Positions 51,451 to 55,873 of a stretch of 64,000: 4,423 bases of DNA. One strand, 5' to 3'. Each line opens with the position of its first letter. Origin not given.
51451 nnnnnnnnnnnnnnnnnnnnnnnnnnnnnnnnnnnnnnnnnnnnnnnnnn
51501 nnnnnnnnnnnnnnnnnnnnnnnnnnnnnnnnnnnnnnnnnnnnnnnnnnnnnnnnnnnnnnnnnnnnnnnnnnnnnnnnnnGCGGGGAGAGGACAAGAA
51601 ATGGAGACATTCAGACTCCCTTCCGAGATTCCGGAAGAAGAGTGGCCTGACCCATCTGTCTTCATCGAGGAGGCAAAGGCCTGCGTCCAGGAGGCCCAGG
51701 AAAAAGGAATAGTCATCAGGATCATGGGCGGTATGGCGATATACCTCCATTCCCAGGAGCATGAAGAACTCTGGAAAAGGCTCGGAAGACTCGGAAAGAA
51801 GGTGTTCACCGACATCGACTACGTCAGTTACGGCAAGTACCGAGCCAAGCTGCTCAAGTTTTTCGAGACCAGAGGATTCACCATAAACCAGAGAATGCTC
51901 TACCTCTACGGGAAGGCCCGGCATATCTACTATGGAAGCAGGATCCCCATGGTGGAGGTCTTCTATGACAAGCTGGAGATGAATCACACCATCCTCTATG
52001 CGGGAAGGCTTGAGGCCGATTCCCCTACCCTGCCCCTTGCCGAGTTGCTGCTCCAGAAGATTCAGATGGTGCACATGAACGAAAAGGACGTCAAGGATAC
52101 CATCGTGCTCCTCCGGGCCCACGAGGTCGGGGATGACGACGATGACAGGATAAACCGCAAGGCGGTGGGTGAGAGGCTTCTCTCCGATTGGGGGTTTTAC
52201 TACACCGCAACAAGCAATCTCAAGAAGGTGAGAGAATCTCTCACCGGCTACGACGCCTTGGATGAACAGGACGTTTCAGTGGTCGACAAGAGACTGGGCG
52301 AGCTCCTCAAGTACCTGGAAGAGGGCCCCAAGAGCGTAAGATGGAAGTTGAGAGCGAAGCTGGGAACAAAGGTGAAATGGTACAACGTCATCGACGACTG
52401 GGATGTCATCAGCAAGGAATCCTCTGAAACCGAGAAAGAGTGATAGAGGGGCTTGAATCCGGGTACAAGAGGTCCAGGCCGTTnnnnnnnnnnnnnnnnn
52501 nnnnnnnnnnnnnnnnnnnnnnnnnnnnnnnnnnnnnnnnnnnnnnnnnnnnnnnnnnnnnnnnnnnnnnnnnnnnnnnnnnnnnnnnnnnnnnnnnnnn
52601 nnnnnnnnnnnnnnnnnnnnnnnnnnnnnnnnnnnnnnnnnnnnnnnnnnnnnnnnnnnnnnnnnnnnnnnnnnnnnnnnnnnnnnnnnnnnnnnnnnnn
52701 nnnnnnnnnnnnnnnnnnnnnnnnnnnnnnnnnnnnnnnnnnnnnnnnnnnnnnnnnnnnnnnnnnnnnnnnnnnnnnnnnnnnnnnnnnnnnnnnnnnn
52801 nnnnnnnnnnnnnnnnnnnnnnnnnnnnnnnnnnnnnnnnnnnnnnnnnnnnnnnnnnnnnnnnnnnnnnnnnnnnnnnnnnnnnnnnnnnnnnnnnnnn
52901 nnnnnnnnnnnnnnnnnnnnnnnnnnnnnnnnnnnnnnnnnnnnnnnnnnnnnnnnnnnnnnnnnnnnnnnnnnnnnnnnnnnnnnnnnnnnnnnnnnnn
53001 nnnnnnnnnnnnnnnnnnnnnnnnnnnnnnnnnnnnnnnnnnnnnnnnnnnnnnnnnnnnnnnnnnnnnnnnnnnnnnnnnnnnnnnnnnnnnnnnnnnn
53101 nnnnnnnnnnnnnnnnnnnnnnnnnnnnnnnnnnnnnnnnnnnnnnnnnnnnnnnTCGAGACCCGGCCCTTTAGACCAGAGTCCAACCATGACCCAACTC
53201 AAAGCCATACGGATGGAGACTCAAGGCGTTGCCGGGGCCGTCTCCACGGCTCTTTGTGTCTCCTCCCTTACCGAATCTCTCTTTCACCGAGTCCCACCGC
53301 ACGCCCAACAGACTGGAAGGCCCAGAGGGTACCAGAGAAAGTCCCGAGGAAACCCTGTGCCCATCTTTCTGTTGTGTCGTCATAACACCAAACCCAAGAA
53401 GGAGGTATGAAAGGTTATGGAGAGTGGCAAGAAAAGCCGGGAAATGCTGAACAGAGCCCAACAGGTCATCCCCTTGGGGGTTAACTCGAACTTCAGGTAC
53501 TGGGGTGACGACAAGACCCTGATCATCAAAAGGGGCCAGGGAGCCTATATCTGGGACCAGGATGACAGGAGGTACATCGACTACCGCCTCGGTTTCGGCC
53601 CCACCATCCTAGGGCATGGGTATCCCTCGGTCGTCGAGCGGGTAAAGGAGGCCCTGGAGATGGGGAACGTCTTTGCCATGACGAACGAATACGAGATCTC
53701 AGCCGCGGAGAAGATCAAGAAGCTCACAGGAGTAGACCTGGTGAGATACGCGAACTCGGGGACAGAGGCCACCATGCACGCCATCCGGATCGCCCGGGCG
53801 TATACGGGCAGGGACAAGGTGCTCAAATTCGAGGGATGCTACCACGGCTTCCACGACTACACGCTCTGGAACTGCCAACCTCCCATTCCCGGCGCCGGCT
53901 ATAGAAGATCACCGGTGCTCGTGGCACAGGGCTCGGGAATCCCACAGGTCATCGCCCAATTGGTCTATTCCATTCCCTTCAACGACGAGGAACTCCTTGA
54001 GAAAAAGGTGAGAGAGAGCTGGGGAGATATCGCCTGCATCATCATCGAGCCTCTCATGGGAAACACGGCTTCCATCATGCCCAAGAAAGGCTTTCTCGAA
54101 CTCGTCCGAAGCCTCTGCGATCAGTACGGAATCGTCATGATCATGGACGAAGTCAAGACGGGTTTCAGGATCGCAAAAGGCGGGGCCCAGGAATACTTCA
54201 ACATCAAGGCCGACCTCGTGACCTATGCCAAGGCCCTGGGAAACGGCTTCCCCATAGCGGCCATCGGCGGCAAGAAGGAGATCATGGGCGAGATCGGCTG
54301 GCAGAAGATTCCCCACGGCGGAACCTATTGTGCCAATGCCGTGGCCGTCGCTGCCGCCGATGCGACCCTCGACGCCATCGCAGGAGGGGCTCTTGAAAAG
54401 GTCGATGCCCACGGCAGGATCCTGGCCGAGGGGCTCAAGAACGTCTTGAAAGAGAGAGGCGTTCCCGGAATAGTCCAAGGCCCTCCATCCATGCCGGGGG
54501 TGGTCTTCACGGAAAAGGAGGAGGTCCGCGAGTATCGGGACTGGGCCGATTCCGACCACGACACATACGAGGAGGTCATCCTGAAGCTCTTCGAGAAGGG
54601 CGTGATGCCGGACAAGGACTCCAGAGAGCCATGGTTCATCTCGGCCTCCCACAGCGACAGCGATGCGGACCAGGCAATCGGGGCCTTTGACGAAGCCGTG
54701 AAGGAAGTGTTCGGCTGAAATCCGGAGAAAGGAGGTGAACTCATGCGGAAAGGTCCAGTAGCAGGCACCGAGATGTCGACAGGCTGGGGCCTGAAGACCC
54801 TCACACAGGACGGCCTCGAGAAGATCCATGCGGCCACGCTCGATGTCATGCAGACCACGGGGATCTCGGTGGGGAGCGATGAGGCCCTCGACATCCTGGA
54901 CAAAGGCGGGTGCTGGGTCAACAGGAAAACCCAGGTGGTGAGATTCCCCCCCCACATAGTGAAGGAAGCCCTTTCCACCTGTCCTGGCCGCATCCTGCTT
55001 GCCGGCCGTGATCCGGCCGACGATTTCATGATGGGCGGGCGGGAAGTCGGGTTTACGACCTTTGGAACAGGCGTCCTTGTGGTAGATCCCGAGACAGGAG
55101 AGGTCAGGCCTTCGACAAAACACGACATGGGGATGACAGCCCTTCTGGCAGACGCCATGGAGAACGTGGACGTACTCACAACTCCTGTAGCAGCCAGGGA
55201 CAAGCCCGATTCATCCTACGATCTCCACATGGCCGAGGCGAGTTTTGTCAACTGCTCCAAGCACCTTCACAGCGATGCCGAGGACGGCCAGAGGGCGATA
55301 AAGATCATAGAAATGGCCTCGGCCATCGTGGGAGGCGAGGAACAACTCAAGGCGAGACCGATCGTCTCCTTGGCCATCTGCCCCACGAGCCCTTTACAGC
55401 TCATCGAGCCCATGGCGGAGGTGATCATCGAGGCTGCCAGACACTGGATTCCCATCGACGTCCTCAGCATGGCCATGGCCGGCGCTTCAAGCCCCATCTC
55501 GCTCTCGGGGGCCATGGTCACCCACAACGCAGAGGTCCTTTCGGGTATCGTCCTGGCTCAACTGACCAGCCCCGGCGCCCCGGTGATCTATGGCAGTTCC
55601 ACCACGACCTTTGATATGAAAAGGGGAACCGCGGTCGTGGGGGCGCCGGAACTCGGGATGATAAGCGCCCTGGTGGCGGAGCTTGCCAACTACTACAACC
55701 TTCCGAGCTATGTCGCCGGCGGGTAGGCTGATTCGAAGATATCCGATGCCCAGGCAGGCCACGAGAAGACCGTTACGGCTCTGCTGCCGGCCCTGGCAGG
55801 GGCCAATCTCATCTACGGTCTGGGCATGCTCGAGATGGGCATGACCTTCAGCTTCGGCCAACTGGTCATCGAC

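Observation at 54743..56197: MttB homolog read through an in-frame UAG at the canonical pyrrolysine position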

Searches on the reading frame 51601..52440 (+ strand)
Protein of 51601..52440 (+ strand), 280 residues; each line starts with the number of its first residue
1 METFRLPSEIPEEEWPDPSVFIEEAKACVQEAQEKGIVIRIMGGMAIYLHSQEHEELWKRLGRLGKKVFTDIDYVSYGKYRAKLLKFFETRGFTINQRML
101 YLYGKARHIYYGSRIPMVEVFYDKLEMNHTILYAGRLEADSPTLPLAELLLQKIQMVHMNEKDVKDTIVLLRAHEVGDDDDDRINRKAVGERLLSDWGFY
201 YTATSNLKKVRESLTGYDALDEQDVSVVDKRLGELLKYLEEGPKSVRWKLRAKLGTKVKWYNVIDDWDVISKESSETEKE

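Call 6: search_protein_families(library=pfam, proteins=[window:51601-52440:+])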
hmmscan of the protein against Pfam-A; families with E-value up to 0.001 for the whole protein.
window:51601-52440:+ (280 aa): 0 families

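Call 7: search_protein_families(library=ncbifam, proteins=[window:51601-52440:+])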
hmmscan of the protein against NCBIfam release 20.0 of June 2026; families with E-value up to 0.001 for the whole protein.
window:51601-52440:+ (280 aa): 0 families

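Call 64: list_cluster_members(proteins=[P0253, P0255, window:51601-52440:+, window:52484-53152:+, window:8365-9225:-, window:50599-51579:+, window:57747-58424:+, window:58469-59950:+])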
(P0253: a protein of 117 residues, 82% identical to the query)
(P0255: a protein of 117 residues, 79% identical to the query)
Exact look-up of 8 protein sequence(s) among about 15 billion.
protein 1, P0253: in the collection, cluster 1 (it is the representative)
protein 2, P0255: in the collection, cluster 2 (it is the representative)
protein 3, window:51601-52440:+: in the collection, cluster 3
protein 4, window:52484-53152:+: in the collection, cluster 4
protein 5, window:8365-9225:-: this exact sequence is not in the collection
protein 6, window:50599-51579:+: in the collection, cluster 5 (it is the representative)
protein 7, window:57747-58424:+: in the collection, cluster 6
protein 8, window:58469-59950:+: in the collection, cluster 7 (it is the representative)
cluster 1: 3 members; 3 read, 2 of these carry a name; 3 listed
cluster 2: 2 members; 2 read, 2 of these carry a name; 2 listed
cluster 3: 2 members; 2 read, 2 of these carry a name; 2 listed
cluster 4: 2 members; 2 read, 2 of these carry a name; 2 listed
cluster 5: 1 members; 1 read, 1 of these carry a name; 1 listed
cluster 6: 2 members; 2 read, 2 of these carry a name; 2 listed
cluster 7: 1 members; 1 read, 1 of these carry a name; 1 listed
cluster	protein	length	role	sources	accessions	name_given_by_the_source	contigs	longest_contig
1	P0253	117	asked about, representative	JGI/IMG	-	-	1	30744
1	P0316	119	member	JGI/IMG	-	pyrrolysyl-tRNA synthetase-like protein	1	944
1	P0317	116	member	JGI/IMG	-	pyrrolysyl-tRNA synthetase-like protein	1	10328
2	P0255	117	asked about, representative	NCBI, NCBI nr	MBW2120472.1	MAG: hypothetical protein JRH07_01330 [Deltaproteobacteria bacterium] | hypothetical protein [Deltaproteobacteria bacterium]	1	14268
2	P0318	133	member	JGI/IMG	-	pyrrolysyl-tRNA synthetase-like protein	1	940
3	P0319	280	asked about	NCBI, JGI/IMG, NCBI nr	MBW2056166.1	MAG: hypothetical protein JRJ26_01580 [Deltaproteobacteria bacterium] | hypothetical protein [Deltaproteobacteria bacterium]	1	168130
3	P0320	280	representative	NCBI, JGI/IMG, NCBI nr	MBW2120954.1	MAG: hypothetical protein JRH07_03800 [Deltaproteobacteria bacterium] | hypothetical protein [Deltaproteobacteria bacterium]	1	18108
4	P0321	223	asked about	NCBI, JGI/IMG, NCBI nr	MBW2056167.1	MAG: hypothetical protein JRJ26_01585 [Deltaproteobacteria bacterium] | hypothetical protein [Deltaproteobacteria bacterium]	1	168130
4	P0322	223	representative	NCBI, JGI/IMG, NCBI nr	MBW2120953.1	MAG: hypothetical protein JRH07_03795 [Deltaproteobacteria bacterium] | hypothetical protein [Deltaproteobacteria bacterium]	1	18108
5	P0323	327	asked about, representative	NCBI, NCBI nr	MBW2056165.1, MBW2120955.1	MAG: metallophosphoesterase [Deltaproteobacteria bacterium] | metallophosphoesterase [Deltaproteobacteria bacterium]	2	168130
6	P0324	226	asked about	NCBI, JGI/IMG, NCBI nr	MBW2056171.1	MAG: corrinoid protein [Deltaproteobacteria bacterium] | corrinoid protein [Deltaproteobacteria bacterium]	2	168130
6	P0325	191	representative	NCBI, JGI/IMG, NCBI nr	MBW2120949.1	MAG: cobalamin-dependent protein [Deltaproteobacteria bacterium] | cobalamin-dependent protein [Deltaproteobacteria bacterium]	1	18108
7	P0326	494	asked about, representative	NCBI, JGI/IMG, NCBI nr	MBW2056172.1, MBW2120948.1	MAG: trimethylamine methyltransferase family protein [Deltaproteobacteria bacterium] | trimethylamine methyltransferase family protein [Deltaproteobacteria bacterium]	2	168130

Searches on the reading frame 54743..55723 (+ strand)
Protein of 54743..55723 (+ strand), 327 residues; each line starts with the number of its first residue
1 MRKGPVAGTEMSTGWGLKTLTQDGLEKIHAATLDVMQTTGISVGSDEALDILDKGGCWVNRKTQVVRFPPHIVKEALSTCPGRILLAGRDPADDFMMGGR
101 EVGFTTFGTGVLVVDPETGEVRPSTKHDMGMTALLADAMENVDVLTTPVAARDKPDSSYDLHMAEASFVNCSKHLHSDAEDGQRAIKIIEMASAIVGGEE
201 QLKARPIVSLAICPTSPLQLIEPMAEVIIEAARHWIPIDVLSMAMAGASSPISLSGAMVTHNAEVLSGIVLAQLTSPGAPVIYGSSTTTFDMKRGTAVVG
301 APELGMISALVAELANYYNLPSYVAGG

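Call 6: search_protein_families(library=pfam, proteins=[window:54743-55723:+])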
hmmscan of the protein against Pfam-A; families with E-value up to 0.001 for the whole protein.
window:54743-55723:+ (327 aa): 1 family
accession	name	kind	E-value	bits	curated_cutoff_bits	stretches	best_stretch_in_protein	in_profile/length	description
PF06253.16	MTTB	-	4.3e-61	206.9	25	1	18-326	32-337/500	Trimethylamine methyltransferase (MTTB)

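Call 7: search_protein_families(library=ncbifam, proteins=[window:54743-55723:+])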
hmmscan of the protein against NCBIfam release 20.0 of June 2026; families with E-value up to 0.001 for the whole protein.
window:54743-55723:+ (327 aa): 1 family
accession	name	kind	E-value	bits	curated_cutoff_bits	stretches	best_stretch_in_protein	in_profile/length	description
TIGR02369.2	trimeth_pyl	equivalog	9.9e-140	466.1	525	1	15-327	1-313/469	[trimethylamine--corrinoid protein] Co-methyltransferase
